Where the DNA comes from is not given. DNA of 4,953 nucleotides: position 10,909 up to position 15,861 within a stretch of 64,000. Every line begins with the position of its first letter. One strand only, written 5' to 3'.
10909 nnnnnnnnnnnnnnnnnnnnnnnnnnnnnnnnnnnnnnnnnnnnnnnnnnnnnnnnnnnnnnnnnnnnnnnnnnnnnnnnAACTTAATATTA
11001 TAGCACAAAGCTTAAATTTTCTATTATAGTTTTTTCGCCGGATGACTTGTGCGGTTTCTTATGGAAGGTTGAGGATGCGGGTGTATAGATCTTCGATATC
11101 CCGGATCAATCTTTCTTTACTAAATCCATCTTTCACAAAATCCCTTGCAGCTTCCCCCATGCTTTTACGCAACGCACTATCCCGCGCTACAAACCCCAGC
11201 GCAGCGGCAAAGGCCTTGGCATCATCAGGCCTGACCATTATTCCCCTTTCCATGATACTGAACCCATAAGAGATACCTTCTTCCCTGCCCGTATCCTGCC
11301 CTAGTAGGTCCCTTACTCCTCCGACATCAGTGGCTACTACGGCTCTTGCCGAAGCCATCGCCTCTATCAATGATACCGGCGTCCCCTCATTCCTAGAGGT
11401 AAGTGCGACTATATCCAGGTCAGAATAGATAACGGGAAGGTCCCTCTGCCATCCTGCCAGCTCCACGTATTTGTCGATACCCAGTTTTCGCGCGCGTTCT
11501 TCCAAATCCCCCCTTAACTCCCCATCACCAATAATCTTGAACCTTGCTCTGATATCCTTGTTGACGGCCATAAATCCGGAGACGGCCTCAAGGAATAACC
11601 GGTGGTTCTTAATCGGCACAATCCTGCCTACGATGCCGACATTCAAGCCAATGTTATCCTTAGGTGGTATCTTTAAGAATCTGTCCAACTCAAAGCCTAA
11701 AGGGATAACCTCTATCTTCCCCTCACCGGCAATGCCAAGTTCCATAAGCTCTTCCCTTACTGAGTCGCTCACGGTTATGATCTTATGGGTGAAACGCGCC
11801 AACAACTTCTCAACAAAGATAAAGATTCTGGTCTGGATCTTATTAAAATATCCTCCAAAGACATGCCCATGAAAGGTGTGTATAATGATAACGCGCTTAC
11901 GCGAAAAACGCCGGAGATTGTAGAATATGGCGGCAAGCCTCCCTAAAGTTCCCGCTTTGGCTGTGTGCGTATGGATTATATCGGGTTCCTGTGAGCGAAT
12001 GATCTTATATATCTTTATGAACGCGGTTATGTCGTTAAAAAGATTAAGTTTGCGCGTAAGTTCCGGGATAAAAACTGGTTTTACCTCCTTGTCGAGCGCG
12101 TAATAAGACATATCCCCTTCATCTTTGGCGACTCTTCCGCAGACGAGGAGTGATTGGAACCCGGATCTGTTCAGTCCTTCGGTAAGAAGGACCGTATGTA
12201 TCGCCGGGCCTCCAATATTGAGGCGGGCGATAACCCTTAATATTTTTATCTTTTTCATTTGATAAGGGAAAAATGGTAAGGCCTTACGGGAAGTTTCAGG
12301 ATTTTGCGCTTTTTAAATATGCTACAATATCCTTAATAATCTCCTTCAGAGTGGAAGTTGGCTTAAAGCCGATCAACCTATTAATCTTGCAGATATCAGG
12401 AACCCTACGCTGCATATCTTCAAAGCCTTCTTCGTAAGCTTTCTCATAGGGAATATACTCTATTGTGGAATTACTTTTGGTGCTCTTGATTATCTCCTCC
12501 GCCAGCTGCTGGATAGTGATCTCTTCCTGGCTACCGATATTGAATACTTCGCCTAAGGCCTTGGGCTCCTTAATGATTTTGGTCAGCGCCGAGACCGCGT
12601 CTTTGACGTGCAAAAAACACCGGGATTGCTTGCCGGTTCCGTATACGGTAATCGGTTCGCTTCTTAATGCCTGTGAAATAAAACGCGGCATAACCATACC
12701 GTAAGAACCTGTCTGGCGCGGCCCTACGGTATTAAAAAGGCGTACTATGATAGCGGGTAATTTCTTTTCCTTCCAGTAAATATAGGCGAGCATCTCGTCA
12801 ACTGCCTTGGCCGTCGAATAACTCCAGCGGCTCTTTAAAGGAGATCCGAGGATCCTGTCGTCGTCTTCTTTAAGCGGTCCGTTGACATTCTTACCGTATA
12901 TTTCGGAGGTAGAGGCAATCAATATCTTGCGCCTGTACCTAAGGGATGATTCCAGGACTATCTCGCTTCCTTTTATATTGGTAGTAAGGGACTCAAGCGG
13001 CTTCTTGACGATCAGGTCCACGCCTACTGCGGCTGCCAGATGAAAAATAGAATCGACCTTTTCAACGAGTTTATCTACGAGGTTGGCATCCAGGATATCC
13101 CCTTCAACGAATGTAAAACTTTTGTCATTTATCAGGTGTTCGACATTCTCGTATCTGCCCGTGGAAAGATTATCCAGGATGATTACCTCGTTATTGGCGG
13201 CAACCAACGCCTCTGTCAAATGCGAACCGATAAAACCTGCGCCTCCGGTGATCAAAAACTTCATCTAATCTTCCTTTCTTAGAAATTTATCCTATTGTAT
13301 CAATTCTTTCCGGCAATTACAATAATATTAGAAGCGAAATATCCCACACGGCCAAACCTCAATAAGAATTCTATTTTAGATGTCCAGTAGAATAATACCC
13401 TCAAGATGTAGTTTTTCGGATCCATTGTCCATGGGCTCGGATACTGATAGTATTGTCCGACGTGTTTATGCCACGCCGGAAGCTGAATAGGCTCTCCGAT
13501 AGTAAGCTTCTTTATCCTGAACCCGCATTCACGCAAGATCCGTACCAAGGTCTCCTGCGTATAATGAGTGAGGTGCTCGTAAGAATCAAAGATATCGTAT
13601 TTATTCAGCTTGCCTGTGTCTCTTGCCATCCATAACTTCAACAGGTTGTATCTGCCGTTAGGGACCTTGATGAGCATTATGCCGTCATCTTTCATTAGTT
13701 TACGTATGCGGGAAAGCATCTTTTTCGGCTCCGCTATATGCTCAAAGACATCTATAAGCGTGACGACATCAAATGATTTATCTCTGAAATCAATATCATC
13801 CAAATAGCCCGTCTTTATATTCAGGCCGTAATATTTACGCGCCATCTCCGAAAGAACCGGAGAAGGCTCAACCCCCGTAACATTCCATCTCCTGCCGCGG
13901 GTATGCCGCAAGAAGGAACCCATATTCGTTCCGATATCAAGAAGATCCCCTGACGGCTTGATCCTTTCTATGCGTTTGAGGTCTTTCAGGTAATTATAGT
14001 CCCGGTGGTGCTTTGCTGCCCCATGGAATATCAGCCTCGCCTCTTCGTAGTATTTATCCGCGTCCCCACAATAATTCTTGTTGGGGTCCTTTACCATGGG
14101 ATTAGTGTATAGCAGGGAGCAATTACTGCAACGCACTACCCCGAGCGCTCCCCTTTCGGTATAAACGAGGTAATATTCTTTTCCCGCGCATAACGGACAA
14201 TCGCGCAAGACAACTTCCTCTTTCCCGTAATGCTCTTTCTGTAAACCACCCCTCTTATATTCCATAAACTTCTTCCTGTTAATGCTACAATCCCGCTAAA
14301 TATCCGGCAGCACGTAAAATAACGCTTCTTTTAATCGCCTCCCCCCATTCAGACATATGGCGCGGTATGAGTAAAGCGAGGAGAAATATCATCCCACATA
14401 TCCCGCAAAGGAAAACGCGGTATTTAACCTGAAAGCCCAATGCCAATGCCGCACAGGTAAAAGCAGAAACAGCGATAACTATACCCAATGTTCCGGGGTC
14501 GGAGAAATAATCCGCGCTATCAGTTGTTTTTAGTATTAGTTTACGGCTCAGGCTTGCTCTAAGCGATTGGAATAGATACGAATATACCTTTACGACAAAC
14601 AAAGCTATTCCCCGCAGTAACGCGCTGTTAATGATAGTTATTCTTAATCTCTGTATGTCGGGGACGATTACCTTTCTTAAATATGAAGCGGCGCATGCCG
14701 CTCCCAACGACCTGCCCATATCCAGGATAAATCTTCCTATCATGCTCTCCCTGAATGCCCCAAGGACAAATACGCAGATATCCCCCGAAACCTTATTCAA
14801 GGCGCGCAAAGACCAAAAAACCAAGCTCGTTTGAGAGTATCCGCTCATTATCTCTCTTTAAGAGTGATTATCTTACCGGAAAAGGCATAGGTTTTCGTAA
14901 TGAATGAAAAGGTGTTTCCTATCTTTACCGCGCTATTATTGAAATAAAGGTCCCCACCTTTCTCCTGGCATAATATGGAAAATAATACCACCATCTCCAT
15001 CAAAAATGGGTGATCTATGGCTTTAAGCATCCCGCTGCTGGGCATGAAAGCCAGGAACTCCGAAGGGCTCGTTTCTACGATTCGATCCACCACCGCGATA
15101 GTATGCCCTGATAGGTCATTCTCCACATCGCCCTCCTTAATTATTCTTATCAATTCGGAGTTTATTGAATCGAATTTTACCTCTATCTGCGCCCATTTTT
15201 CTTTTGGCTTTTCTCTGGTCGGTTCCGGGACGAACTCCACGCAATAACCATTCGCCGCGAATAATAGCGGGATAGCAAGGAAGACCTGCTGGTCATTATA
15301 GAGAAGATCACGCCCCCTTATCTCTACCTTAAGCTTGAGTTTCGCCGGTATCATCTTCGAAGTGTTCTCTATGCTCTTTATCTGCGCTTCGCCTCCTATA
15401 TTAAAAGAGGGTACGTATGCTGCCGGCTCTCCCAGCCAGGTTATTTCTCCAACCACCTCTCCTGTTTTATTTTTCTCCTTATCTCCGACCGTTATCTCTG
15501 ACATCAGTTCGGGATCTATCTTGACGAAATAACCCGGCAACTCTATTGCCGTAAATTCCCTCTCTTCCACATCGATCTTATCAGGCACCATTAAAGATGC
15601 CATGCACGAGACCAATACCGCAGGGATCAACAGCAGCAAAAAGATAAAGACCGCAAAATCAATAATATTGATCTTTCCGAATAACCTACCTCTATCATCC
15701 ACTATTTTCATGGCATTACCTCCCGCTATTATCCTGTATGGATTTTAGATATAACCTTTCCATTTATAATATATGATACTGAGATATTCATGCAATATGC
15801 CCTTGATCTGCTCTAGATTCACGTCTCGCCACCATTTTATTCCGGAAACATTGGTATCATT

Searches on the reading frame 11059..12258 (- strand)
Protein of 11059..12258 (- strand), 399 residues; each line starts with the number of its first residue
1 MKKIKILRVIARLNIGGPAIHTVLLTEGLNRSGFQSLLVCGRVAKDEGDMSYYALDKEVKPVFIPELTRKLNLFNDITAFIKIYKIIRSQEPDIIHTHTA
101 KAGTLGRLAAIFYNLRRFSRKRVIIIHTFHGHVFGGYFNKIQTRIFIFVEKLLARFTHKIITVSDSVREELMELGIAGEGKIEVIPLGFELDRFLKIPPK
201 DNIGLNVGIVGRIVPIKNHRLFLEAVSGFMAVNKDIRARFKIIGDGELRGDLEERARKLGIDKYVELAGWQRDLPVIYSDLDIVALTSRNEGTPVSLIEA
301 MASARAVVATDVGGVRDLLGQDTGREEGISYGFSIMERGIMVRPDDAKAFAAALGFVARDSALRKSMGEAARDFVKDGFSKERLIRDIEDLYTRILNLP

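Call 8: search_protein_families(library=pfam, proteins=[window:11059-12258:-], max_evalue=0.001)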
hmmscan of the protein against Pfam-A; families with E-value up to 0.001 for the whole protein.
window:11059-12258:- (399 aa): 7 families
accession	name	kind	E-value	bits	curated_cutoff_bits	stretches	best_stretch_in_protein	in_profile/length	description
PF13692.12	Glyco_trans_1_4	-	1.2e-28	100.6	27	1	206-357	3-139/142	Glycosyl transferases group 1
PF13439.12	Glyco_transf_4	-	2.7e-25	89.8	28.5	1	15-193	1-170/170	Glycosyltransferase Family 4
PF00534.26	Glycos_transf_1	-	4.5e-25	88.6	26.4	1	207-373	18-171/172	Glycosyl transferases group 1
PF13579.12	Glyco_trans_4_4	-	8.3e-17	62.4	29.7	1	16-188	1-158/158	Glycosyl transferase 4-like domain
PF13477.12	Glyco_trans_4_2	-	1.8e-08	35.1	23.4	1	20-163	11-138/139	Glycosyl transferase 4-like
PF20706.3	GT4-conflict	-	8.5e-06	25.4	26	1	149-380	139-377/385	Family 4 Glycosyltransferase in conflict systems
PF13524.12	Glyco_trans_1_2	-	0.00038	20.9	25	1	238-389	15-143/144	Glycosyl transferase-like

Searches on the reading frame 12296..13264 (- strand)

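Call 8: search_protein_families(library=pfam, proteins=[window:12296-13264:-], max_evalue=0.001)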
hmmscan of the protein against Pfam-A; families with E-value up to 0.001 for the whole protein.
window:12296-13264:- (322 aa): 10 families
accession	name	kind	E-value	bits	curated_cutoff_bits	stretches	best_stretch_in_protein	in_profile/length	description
PF16363.11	GDP_Man_Dehyd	-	6.3e-60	203.8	27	1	4-312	1-331/332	GDP-mannose 4,6 dehydratase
PF01370.27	Epimerase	-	2.5e-55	187.9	20.9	1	4-244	2-240/240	NAD dependent epimerase/dehydratase family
PF02719.21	Polysacc_synt_2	-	3e-22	79.6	20.2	1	4-270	2-260/293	Polysaccharide biosynthesis protein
PF01073.25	3Beta_HSD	-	9.8e-16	58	22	1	4-159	1-156/280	3-beta hydroxysteroid dehydrogenase/isomerase family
PF07993.18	NAD_binding_4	-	2.2e-13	50.4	20.1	1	5-188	1-216/258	Male sterility protein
PF04321.23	RmlD_sub_bind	-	2.7e-11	43.5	27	1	1-272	1-242/287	RmlD substrate binding domain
PF05368.20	NmrA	-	2.3e-07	31.2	27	1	3-78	5-78/298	NmrA-like family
PF00106.31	adh_short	-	1.5e-05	25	26.6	1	4-74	4-75/195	short chain dehydrogenase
PF02737.24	3HCDH_N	-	0.00018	21.9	22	1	8-124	6-119/180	3-hydroxyacyl-CoA dehydrogenase, NAD binding domain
PF13460.12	NAD_binding_10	-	0.00084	19.7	27.2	0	7-82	1-73/184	NAD(P)H-binding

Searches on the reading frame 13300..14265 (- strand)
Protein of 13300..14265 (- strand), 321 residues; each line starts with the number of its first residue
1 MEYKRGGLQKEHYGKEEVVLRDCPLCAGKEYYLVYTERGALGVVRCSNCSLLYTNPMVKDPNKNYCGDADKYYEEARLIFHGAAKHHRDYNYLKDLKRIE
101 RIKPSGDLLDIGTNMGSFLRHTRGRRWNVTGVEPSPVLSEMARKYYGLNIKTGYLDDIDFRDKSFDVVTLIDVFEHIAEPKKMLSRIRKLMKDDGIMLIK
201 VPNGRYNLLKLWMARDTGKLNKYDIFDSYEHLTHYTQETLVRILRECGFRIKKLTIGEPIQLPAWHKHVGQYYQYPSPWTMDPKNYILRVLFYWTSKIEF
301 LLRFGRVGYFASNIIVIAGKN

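Call 10: search_protein_families(library=pfam, proteins=[window:13300-14265:-], max_evalue=1)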
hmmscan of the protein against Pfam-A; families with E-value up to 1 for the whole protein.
window:13300-14265:- (321 aa): 11 families
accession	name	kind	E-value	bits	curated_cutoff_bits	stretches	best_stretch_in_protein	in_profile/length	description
PF13489.12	Methyltransf_23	-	1.8e-27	96.6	27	1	85-251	2-161/164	Methyltransferase domain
PF08241.18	Methyltransf_11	-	6.1e-16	59.3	21.2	1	109-199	1-95/95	Methyltransferase domain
PF08242.18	Methyltransf_12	-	7.1e-14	52.8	30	1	109-196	1-97/98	Methyltransferase domain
PF13649.12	Methyltransf_25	-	3.1e-12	47.5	27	1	109-195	2-97/97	Methyltransferase domain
PF13847.12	Methyltransf_31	-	4.4e-09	36.6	27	1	127-218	29-128/145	Methyltransferase domain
PF02353.26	CMAS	-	0.00016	21.5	27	1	72-201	35-166/273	Mycolic acid cyclopropane synthetase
PF07021.18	MetW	-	0.00068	19.8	21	1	95-204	3-112/193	Methionine biosynthesis protein MetW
PF05219.18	DREV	-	0.025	14.1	26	1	107-255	97-239/265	DREV methyltransferase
PF09151.16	DUF1936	-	0.055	13.7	25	1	23-49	2-28/34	Domain of unknown function (DUF1936)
PF14354.12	Lar_restr_allev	-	0.057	14.1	28.6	1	20-58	3-37/58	Restriction alleviation protein Lar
PF12760.12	Zn_ribbon_IS1595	-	0.18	12.2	25.4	1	22-50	20-44/46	Transposase zinc-ribbon domain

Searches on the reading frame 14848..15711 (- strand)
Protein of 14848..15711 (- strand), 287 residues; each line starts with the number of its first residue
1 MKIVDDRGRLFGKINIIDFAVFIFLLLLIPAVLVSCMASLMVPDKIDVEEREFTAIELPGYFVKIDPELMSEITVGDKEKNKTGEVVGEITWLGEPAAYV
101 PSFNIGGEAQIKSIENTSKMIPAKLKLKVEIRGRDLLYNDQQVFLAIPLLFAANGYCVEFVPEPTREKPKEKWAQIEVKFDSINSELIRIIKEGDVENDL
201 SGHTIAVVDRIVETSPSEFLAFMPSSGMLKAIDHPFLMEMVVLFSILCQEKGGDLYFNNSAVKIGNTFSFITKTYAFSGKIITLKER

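Call 10: search_protein_families(library=pfam, proteins=[window:14848-15711:-], max_evalue=1)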
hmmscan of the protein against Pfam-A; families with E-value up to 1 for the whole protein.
window:14848-15711:- (287 aa): 2 families
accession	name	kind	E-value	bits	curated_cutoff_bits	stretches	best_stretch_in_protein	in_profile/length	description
PF14221.11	DUF4330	-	7.8e-21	75.4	27.6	2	1-86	1-90/167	Domain of unknown function (DUF4330)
PF23529.1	Microp_apicomplexa_16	-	0.14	12.6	27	0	14-37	23-46/73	Apicomplexa microprotein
